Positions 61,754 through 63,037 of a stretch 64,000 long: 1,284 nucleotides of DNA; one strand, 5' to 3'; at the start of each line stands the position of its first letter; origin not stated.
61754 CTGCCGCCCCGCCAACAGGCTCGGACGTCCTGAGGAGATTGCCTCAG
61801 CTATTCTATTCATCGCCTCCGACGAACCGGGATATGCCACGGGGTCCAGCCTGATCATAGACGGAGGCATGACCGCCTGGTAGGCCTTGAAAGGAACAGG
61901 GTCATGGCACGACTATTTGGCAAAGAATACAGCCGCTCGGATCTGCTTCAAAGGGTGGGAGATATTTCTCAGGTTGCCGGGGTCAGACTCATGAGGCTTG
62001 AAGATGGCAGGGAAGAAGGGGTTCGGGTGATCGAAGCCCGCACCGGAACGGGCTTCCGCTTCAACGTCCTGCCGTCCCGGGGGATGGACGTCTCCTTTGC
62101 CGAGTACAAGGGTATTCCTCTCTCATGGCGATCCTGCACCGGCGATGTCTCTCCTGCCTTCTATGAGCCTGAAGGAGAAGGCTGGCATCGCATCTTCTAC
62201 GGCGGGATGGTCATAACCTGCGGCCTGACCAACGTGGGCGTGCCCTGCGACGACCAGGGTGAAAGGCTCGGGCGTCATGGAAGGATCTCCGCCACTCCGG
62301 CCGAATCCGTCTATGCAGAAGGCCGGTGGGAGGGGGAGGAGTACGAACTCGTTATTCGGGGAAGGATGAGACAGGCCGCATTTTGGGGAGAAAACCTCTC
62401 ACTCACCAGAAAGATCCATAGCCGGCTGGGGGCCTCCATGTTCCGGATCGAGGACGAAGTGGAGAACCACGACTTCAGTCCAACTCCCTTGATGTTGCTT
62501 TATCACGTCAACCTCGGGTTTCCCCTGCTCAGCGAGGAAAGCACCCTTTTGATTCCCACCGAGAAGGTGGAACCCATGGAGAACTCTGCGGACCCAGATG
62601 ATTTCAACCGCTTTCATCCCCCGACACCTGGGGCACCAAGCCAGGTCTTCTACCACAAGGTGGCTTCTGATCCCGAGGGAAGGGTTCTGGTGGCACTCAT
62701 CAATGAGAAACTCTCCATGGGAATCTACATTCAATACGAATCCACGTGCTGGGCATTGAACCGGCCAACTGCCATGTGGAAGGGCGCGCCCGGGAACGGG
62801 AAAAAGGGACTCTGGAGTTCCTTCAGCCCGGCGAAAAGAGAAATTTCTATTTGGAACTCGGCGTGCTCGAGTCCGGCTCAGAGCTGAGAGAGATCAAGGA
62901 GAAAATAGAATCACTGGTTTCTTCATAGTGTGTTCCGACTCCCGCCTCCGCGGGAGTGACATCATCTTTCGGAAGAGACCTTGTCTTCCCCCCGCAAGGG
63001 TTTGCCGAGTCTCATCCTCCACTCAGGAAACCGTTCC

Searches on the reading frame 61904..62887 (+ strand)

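Call 72: search_protein_families(library=pfam, proteins=[window:61904-62887:+], max_evalue=0.000001)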
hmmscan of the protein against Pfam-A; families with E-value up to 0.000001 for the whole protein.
window:61904-62887:+ (327 aa): 1 family
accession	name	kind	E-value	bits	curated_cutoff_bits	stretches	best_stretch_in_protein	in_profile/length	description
PF14486.12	DUF4432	-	6.4e-80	268.6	32.5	1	38-280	2-247/304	Domain of unknown function (DUF4432)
